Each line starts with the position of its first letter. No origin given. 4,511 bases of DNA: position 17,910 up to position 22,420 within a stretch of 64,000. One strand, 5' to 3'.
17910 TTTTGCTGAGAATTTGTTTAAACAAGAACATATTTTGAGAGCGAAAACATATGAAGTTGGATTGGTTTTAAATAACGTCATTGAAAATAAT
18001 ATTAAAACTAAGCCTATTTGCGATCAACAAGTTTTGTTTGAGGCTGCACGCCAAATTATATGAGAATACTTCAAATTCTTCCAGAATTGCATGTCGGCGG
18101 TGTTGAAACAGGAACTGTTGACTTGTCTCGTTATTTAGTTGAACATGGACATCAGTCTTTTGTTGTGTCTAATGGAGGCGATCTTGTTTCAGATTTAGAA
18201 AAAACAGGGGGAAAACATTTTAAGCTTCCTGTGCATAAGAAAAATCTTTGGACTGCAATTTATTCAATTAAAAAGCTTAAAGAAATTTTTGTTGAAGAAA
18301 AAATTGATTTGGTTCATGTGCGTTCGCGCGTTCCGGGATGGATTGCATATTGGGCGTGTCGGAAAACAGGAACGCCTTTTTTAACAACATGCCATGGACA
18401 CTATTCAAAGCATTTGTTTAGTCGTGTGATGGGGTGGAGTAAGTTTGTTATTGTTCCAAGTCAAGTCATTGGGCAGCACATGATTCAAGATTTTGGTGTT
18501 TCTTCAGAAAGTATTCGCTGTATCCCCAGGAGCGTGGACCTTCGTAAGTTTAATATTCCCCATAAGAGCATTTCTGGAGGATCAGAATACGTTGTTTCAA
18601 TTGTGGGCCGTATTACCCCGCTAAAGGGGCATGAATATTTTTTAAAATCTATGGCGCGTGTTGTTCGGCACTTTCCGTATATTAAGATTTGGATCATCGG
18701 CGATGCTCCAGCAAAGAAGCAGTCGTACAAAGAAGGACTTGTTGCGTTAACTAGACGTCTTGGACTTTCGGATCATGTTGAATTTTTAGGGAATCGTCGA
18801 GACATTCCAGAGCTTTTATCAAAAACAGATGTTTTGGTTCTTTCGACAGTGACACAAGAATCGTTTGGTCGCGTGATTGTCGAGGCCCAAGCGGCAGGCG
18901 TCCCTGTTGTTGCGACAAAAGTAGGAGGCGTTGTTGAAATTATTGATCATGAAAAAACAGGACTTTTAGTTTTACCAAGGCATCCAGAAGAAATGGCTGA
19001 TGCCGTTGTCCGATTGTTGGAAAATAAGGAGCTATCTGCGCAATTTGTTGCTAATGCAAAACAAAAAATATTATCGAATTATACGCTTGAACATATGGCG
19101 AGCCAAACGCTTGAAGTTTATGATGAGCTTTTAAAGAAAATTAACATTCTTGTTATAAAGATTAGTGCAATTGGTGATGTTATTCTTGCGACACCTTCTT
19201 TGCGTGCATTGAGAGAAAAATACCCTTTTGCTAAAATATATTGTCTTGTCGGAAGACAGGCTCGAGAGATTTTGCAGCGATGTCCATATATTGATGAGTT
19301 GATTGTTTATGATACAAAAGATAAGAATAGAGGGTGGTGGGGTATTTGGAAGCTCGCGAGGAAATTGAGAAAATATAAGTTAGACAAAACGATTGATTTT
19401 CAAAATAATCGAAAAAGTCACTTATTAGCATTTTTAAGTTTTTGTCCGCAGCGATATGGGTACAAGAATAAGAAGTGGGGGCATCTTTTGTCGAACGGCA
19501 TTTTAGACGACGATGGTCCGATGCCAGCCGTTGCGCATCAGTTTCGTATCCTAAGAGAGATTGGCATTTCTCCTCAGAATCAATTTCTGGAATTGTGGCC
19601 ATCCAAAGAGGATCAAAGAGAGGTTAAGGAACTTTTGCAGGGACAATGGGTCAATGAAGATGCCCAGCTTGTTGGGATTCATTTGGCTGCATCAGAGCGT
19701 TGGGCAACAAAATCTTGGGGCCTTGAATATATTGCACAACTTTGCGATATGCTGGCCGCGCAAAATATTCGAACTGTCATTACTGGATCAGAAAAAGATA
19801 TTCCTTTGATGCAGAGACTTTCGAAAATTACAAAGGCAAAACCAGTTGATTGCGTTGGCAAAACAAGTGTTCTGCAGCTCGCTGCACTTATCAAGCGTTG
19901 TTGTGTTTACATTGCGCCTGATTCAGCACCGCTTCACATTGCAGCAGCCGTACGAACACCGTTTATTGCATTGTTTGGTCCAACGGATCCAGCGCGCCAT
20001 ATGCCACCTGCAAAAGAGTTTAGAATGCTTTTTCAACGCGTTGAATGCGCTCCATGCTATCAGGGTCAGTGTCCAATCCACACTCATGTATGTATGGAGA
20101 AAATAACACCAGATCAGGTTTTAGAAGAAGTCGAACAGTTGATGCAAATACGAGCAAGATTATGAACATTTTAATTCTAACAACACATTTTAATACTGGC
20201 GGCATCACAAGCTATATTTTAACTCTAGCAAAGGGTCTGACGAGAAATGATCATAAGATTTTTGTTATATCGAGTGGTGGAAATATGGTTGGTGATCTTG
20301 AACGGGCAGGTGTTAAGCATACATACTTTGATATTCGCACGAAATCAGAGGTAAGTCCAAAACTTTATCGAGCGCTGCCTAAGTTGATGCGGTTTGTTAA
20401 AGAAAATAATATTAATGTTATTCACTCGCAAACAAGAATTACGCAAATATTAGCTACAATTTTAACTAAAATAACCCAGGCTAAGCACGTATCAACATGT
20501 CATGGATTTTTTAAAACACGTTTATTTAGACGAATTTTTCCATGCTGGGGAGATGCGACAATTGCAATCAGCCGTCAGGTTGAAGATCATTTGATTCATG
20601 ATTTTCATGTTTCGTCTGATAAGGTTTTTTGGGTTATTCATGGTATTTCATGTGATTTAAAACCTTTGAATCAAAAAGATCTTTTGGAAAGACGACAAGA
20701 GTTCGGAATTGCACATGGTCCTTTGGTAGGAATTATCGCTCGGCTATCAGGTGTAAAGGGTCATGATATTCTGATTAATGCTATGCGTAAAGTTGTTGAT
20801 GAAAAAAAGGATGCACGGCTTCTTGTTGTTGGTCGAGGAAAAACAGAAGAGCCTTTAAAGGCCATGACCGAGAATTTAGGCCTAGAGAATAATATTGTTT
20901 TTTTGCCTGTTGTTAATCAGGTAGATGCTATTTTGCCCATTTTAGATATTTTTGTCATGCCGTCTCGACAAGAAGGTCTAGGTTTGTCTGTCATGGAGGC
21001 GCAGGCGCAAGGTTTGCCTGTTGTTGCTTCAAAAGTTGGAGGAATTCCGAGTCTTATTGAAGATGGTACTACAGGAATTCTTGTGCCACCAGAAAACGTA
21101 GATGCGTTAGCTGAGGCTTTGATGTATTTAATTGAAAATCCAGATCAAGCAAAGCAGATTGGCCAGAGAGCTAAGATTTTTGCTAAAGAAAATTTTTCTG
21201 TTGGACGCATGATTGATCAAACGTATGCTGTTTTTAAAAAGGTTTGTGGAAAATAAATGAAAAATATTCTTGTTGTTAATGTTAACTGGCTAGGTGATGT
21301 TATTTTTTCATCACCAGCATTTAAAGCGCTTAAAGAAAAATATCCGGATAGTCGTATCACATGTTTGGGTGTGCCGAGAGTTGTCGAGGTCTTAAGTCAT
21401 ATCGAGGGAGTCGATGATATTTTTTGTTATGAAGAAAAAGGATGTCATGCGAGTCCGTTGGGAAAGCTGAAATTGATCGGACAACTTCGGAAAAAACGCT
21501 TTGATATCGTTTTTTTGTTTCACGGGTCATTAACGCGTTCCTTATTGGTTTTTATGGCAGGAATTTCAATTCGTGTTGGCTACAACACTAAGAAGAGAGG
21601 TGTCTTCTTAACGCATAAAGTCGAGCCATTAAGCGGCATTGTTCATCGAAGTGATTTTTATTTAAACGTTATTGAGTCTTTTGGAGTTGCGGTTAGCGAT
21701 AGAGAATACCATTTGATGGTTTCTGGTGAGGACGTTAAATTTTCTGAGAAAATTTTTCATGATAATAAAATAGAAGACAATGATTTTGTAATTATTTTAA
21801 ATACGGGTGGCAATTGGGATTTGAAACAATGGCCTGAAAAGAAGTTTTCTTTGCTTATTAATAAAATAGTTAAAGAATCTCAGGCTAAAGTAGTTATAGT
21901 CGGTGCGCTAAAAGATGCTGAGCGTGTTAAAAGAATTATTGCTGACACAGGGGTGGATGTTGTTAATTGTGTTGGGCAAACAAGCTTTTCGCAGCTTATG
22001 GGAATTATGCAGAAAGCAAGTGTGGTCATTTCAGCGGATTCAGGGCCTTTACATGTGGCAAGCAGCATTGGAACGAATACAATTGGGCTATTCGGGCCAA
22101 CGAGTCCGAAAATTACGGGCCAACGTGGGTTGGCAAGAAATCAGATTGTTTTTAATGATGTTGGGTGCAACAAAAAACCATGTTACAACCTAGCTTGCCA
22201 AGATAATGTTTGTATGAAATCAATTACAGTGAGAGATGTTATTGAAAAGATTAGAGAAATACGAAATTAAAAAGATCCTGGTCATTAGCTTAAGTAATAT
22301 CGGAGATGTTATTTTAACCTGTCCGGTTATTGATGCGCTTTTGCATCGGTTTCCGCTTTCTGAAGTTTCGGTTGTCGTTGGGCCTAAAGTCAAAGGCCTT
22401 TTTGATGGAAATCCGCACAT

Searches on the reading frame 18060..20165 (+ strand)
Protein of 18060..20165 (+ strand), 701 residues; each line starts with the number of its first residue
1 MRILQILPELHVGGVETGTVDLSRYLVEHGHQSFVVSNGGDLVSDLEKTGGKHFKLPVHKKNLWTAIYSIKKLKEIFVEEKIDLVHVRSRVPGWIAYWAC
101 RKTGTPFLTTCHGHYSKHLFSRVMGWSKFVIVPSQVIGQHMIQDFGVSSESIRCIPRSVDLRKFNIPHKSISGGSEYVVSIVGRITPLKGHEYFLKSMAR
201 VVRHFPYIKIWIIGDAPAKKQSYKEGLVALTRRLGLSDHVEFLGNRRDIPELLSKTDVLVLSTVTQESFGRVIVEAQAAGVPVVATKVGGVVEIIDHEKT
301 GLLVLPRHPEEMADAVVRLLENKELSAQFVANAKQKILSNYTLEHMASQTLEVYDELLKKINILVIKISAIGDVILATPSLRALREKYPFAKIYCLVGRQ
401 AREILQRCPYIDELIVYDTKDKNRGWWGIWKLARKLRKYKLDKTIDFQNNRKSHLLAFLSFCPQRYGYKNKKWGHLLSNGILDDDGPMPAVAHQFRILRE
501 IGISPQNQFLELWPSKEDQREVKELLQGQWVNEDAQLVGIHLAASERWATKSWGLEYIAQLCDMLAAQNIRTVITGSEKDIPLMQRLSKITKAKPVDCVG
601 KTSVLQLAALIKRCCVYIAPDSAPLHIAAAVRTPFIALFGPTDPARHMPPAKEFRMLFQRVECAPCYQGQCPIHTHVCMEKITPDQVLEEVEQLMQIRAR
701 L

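Call 42: search_protein_families(library=pfam, proteins=[window:18060-20165:+], max_evalue=0.00001)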
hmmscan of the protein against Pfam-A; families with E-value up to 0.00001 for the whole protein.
window:18060-20165:+ (701 aa): 7 families
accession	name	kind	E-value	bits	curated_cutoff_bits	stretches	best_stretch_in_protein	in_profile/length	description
PF00534.26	Glycos_transf_1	-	4.2e-40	137.5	26.4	1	170-335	9-171/172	Glycosyl transferases group 1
PF13692.12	Glyco_trans_1_4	-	4e-39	134.6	27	1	178-322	3-142/142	Glycosyl transferases group 1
PF01075.23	Glyco_transf_9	-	2.1e-32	112.8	22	1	429-673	1-243/247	Glycosyltransferase family 9 (heptosyltransferase)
PF13439.12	Glyco_transf_4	-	8e-30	104.5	28.5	1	12-162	1-169/170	Glycosyltransferase Family 4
PF13579.12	Glyco_trans_4_4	-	4.9e-13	50.2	29.7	1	13-156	1-156/158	Glycosyl transferase 4-like domain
PF20706.3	GT4-conflict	-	7e-11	42.2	26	1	169-343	190-378/385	Family 4 Glycosyltransferase in conflict systems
PF13524.12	Glyco_trans_1_2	-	2e-08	34.8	25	1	206-351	13-143/144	Glycosyl transferase-like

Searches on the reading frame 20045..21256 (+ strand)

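Call 67: search_protein_families(library=pfam, proteins=[window:20045-21256:+], max_evalue=0.000001)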
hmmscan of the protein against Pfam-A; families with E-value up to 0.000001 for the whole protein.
window:20045-21256:+ (403 aa): 5 families
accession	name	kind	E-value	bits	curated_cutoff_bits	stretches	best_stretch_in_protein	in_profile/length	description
PF00534.26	Glycos_transf_1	-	2.6e-43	147.9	26.4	1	224-377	14-170/172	Glycosyl transferases group 1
PF13692.12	Glyco_trans_1_4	-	9.4e-39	133.3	27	1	226-365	2-142/142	Glycosyl transferases group 1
PF13439.12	Glyco_transf_4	-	3.3e-20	73.3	28.5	1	52-204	2-169/170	Glycosyltransferase Family 4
PF20706.3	GT4-conflict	-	5.6e-13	49.1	26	1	222-348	194-335/385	Family 4 Glycosyltransferase in conflict systems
PF13579.12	Glyco_trans_4_4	-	1.2e-08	35.9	29.7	1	52-194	1-152/158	Glycosyl transferase 4-like domain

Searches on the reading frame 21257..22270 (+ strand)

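Call 67: search_protein_families(library=pfam, proteins=[window:21257-22270:+], max_evalue=0.000001)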
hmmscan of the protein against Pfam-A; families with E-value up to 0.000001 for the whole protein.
window:21257-22270:+ (337 aa): 1 family
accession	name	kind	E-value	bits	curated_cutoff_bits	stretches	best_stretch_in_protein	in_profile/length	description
PF01075.23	Glyco_transf_9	-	8.1e-35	120.7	22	1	71-311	2-238/247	Glycosyltransferase family 9 (heptosyltransferase)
